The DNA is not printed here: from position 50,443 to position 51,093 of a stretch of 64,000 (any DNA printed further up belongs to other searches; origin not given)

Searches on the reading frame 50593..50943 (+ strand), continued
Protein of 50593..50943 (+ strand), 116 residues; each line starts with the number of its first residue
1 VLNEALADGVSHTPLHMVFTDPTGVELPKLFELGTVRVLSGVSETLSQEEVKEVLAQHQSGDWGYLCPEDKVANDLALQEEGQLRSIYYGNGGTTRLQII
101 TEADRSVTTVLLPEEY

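Call 51: fold_search(model_id=the predicted structure, library=pdb)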
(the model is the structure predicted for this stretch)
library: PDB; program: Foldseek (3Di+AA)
matches with E <= 10: 404; with E <= 0.001: 0
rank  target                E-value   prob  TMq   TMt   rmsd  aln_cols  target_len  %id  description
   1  6kml_C                1.8e-01  0.23  0.30  0.29   8.3       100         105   14  2.09 Angstrom resolution crystal structure of tetrameric HigBA toxin-antitoxin complex from E.coli (released 2020-11-18)
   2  2aj7_A                3.1e-01  0.16  0.21  0.14   8.8        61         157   11  Crystal structure of a putative contractile protein (bh3618) from bacillus halodurans at 1.67 A resolution (released 2005-11-15)
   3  5ifg_A                5.2e-01  0.13  0.28  0.28   8.3        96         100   14  Crystal structure of HigA-HigB complex from E. Coli (released 2017-03-01)
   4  6kml_A                5.5e-01  0.13  0.30  0.29   8.1       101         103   16  2.09 Angstrom resolution crystal structure of tetrameric HigBA toxin-antitoxin complex from E.coli (released 2020-11-18)
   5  1wmi_A                5.9e-01  0.14  0.33  0.36  10.2        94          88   13  Crystal structure of archaeal RelE-RelB complex from Pyrococcus horikoshii OT3 (released 2005-03-15)
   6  3dz8                  6.7e-01  0.16  0.29  0.18   9.4        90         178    4  Crystal structure of human Rab3B GTPase bound with GDP (released 2008-08-12)
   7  7nfx_w                6.7e-01  0.12  0.22  0.27   6.6        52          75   13  Mammalian ribosome nascent chain complex with SRP and SRP receptor in early state A (released 2021-06-02)
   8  5ifg_C                6.7e-01  0.12  0.28  0.28   7.5        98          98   12  Crystal structure of HigA-HigB complex from E. Coli (released 2017-03-01)
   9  5ja8_E                7.1e-01  0.21  0.40  0.38   5.8        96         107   12  Crystal structure of the HigB2 toxin in complex with Nb2 (released 2017-04-05)
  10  5ycl_B                7.6e-01  0.11  0.28  0.29   7.6        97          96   11  Crystal structure of HigBA complex from Shigella flexneri (released 2018-09-19)
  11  7nfx_t                8.6e-01  0.13  0.23  0.25   7.0        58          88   12  Mammalian ribosome nascent chain complex with SRP and SRP receptor in early state A (released 2021-06-02)
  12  1f9z_A                8.6e-01  0.13  0.28  0.24  11.9        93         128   15  CRYSTAL STRUCTURE OF THE NI(II)-BOUND GLYOXALASE I FROM ESCHERICHIA COLI (released 2000-09-20)
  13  4fxh_B                9.8e-01  0.12  0.32  0.33   7.7        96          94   11  Crystal structure of the isolated E. coli RelE toxin, P212121 form (released 2012-08-29)
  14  5aox_E                1.1e+00  0.08  0.21  0.24   8.6        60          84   15  Human Alu RNA retrotransposition complex in the ribosome-stalling conformation (released 2015-11-11)
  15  1e8o_A                1.2e+00  0.10  0.22  0.28   6.5        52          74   15  Core of the Alu domain of the mammalian SRP (released 2000-11-08)
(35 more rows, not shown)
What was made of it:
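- On Type II toxin-antitoxin (RHH antitoxin plus RelE/ParE toxin): The best HigB/RelE matches have E of 0.18 or more and TM-scores of 0.3-0.4 (call 51).
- Its best, non-significant, PDB matches are HigB/RelE toxins (call 51). The Foldseek matches have E of 0.18 or more, probability of 0.23 or less, and TM-scores of 0.3-0.4 (call 51).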

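Call 56: fold_search(model_id=the predicted structure, library=viral)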
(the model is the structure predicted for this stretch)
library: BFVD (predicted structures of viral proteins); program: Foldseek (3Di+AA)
matches with E <= 10: 750; with E <= 0.001: 2
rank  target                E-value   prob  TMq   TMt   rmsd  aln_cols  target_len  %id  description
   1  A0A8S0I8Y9            3.1e-06  1.00  0.76  0.65   3.6       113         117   27  (no name in the UniProt tables at hand)
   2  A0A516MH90            3.2e-05  1.00  0.64  0.50   2.8        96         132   18  (no name in the UniProt tables at hand)
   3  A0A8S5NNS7            1.2e-02  1.00  0.65  0.26   2.0        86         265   13  Uncharacterized protein [Myoviridae sp. ctj3P51]
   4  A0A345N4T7            3.1e-02  0.66  0.31  0.24  11.4        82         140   12  (no name in the UniProt tables at hand)
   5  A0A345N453            3.5e-02  0.51  0.29  0.18  11.9        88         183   18  (no name in the UniProt tables at hand)
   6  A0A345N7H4            4.8e-02  0.51  0.29  0.26  11.6        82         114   15  (no name in the UniProt tables at hand)
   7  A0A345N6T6            8.0e-02  0.57  0.34  0.29  10.4        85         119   15  (no name in the UniProt tables at hand)
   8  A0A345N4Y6            2.0e-01  0.25  0.27  0.23  11.5        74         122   12  (no name in the UniProt tables at hand)
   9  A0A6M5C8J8            2.0e-01  0.20  0.30  0.25   8.0        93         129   14  (no name in the UniProt tables at hand)
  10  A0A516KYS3            2.7e-01  0.14  0.28  0.24  13.8       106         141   15  (no name in the UniProt tables at hand)
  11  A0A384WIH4            2.9e-01  0.23  0.26  0.30   4.9        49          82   22  Transporter [Escherichia phage IMM-002]
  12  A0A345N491            2.9e-01  0.23  0.31  0.20  10.5        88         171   14  (no name in the UniProt tables at hand)
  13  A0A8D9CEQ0            2.9e-01  0.08  0.22  0.21  15.1       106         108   12  Uncharacterized protein [uncultured marine phage]
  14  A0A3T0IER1            3.1e-01  0.41  0.28  0.33   4.5        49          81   20  (no name in the UniProt tables at hand)
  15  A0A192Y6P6            4.5e-01  0.11  0.29  0.23  14.6       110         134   18  Uncharacterized protein [Pseudomonas phage KTN4]
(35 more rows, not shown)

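Call 76: find_encoding_contigs(protein=P0005, flank=7000, max_places=2)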
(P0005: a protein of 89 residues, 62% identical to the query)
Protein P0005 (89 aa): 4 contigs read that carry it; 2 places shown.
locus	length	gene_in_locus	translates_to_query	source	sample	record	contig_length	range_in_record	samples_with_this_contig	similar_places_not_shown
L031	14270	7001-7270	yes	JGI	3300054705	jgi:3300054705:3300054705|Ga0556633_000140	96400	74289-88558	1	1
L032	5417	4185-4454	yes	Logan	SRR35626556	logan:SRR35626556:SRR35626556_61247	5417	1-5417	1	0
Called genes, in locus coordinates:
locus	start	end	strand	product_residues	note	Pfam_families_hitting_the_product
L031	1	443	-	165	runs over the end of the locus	-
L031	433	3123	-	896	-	PF08751:TrwC, PF13086:AAA_11 (faint), PF13245:AAA_19, PF13604:AAA_30, PF01443:Viral_helicase1 (weak), PF22232:TraI_hel_assoc_N, PF13538:UvrD_C_2 (weak)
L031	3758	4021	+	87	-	-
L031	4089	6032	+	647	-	PF02195:ParB_N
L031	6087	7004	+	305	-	PF08401:ArdcN, PF20054:Tc-38 (faint), PF18818:MPTase-PolyVal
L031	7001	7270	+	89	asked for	-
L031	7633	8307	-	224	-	-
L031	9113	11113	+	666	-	PF00145:DNA_methylase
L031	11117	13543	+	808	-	PF24957:DrmE_C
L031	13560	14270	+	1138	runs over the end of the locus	PF00271:Helicase_C (weak)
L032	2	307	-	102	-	?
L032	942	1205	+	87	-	-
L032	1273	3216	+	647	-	PF02195:ParB_N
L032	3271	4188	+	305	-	PF08401:ArdcN, PF20054:Tc-38 (faint), PF18818:MPTase-PolyVal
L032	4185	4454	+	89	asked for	-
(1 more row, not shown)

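Call 77: find_encoding_contigs(protein=P0094, flank=7000, max_places=2)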
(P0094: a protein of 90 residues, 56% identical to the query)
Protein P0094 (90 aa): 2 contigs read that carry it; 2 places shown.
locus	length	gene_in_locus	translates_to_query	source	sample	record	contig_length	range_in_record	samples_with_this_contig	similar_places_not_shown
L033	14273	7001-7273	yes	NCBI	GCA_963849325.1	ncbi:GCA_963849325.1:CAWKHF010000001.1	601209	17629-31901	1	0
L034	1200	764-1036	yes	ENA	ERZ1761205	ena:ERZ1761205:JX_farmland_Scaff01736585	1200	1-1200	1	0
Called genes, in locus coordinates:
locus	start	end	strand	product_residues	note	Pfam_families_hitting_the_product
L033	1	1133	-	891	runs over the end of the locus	PF08751:TrwC, PF13245:AAA_19, PF13604:AAA_30, PF01443:Viral_helicase1, PF09848:SLFN-g3_helicase (weak), PF22232:TraI_hel_assoc_N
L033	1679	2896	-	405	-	PF13356:Arm-DNA-bind_3, PF14659:Phage_int_SAM_3 (weak), PF22022:Phage_int_M, PF00589:Phage_integrase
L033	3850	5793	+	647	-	PF02195:ParB_N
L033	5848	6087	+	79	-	PF19612:DUF6117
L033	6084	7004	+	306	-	PF08401:ArdcN, PF18818:MPTase-PolyVal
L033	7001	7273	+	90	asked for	-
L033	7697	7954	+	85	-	-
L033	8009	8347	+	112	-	PF27050:Phage_P22_Y8K6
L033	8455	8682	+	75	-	-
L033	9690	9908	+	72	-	-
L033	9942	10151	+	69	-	-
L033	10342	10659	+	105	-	-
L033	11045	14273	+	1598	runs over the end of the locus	PF28553:WH_1, PF28554:DUF8437, PF00176:SNF2-rel_dom (faint), PF04851:ResIII, PF28555:Helicase_dom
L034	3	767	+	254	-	?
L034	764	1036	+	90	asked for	-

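Call 84: search_solved_structures(query=A2, max_evalue=10, show_alignments=1)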
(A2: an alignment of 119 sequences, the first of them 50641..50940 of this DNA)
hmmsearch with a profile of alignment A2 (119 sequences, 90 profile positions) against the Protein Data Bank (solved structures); distinct sequences matched with E-value up to 10: 2.
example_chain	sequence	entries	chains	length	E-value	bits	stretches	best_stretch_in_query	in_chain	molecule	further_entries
2oy3_A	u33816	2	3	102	0.25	14.8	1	36-73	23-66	Macrophage receptor MARCO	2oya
3b8b_A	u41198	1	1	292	1.6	12.2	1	48-84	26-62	CysQ, sulfite synthesis pathway protein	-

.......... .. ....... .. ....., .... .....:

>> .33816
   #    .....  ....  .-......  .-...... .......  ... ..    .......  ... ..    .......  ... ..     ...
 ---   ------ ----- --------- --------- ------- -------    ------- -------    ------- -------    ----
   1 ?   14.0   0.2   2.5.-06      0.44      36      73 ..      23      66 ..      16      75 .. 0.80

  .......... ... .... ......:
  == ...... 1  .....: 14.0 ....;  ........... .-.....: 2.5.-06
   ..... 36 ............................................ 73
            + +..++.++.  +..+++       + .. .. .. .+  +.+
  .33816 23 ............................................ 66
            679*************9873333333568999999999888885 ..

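Call 94: get_annotated_region(hit=H1, flank=4000)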
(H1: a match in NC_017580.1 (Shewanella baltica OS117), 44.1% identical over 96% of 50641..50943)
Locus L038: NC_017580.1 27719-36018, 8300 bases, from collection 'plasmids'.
description: Shewanella baltica OS117 plasmid pSBAL11702, complete sequence
organism: Shewanella baltica OS117 (NCBI taxid 693970)
taxonomy: Bacteria; Pseudomonadota; Gammaproteobacteria; Alteromonadales; Shewanellaceae; Shewanella; Shewanella baltica; Shewanella baltica OS117
host: -; source: -; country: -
typing (MOB-suite, as given by PLSDB): conjugative; replicon rep_cluster_862; relaxase MOBH; mating-pair formation MPF_G
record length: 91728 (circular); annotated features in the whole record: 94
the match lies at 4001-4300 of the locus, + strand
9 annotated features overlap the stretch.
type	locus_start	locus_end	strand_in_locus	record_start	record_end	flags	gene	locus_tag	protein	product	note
CDS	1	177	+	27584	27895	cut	-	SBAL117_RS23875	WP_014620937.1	hypothetical protein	-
CDS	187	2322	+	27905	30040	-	-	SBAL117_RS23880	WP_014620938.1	DNA topoisomerase III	GO:0051304 - chromosome separation [Evidence IEA]; GO:0006310 - DNA recombination [Evidence IEA]; GO:0006265 - DNA ...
CDS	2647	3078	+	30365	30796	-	-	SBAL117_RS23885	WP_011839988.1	DUF3577 domain-containing protein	-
CDS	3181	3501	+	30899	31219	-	-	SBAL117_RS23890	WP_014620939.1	hypothetical protein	-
CDS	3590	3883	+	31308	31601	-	-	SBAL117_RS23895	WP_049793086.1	hypothetical protein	-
CDS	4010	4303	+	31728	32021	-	-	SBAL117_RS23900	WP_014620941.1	hypothetical protein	-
CDS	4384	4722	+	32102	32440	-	-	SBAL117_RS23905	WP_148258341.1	hypothetical protein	-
CDS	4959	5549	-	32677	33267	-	-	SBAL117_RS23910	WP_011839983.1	recombinase family protein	GO:0006310 - DNA recombination [Evidence IEA]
CDS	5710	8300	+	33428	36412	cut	-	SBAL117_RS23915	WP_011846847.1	Tn3-like element ISSba14 family transposase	GO:0006313 - DNA transposition [Evidence IEA]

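Call 95: get_annotated_region(hit=H19, flank=4000)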
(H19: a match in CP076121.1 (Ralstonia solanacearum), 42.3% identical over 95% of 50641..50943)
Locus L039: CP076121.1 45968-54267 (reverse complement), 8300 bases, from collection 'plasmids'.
description: Ralstonia solanacearum strain RS24 plasmid unnamed, complete sequence
organism: Ralstonia solanacearum (NCBI taxid 305)
taxonomy: Bacteria; Pseudomonadota; Betaproteobacteria; Burkholderiales; Burkholderiaceae; Ralstonia; Ralstonia solanacearum
host: -; source: Solanum muricatum,cell culture,stem,stem; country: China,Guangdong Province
typing (MOB-suite, as given by PLSDB): mobilizable; relaxase MOBP
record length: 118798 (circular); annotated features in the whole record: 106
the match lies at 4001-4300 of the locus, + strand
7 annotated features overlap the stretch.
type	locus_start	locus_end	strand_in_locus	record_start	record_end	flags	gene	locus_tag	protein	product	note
CDS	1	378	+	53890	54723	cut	-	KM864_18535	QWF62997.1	SAM-dependent methyltransferase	-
CDS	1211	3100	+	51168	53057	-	-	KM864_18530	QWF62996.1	ParB/RepB/Spo0J family partition protein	-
CDS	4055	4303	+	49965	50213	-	-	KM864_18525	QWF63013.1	type I restriction endonuclease subunit M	-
CDS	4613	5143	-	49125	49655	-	-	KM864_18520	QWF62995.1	hypothetical protein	-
CDS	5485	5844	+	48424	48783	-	-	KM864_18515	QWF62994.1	plasmid mobilization relaxosome protein MobC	-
CDS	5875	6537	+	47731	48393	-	-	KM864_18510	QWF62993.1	DUF2807 domain-containing protein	-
CDS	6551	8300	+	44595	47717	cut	-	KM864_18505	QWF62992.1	relaxase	-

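Call 96: get_annotated_region(hit=H22, flank=4000)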
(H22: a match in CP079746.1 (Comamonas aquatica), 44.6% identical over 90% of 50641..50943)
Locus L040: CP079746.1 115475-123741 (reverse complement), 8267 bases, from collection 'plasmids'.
description: Comamonas aquatica strain B1 plasmid pB1A, complete sequence
organism: Comamonas aquatica (NCBI taxid 225991)
taxonomy: Bacteria; Pseudomonadota; Betaproteobacteria; Burkholderiales; Comamonadaceae; Comamonas; Comamonas aquatica
host: -; source: cell culture,water; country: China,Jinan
typing (MOB-suite, as given by PLSDB): non-mobilizable
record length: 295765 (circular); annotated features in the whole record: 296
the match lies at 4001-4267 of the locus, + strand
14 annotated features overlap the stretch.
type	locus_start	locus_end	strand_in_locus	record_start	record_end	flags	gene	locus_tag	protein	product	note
CDS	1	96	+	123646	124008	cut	-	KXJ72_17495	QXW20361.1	hypothetical protein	-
CDS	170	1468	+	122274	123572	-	-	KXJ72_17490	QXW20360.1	hypothetical protein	-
CDS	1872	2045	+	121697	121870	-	-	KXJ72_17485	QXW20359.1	hypothetical protein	-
CDS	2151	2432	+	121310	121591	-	-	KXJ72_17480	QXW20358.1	hypothetical protein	-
CDS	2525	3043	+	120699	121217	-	-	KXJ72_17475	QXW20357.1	glycine zipper 2TM domain-containing protein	-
CDS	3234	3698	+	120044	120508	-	-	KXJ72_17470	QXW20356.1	hypothetical protein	-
CDS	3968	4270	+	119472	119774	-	-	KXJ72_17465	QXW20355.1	hypothetical protein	-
CDS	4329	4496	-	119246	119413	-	-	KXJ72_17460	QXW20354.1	hypothetical protein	-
CDS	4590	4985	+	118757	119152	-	-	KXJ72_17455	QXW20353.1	hypothetical protein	-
CDS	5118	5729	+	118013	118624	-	-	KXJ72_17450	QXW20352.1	hypothetical protein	-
CDS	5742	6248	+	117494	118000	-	-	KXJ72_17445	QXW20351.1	hypothetical protein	-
CDS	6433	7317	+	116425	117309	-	-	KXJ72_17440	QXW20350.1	hypothetical protein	-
CDS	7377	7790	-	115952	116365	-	-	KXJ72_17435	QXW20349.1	hypothetical protein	-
CDS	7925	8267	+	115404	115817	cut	gspG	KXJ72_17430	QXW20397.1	type II secretion system major pseudopilin GspG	-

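Call 97: get_annotated_region(hit=H25, flank=4000)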
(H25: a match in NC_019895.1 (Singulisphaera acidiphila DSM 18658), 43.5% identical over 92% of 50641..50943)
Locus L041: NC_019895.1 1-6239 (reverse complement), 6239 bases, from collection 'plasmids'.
description: Singulisphaera acidiphila DSM 18658 plasmid pSINAC03, complete sequence
organism: Singulisphaera acidiphila DSM 18658 (NCBI taxid 886293)
taxonomy: Bacteria; Planctomycetota; Planctomycetia; Isosphaerales; Isosphaeraceae; Singulisphaera; Singulisphaera acidiphila; Singulisphaera acidiphila DSM 18658
host: -; source: sphagnum peat from the bog Obukhovskoe (acidic wetland); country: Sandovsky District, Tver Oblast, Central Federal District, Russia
typing (MOB-suite, as given by PLSDB): conjugative; relaxase MOBF; mating-pair formation MPF_T
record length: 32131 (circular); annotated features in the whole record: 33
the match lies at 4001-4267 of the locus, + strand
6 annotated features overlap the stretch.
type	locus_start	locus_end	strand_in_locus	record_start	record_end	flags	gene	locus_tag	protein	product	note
CDS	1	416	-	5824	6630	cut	-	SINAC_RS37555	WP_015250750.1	ParB/RepB/Spo0J family partition protein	GO:0007059 - chromosome segregation [Evidence IEA]; GO:0000910 - cytokinesis [Evidence IEA]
CDS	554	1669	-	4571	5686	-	-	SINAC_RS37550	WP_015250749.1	hypothetical protein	-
CDS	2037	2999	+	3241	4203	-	-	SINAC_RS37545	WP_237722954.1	prepilin-type N-terminal cleavage/methylation domain-containing protein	-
CDS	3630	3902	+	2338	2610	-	-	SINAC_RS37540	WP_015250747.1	hypothetical protein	-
CDS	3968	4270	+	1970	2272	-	-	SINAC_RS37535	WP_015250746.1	hypothetical protein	-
CDS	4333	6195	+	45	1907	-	-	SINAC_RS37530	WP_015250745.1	ParB/RepB/Spo0J family partition protein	-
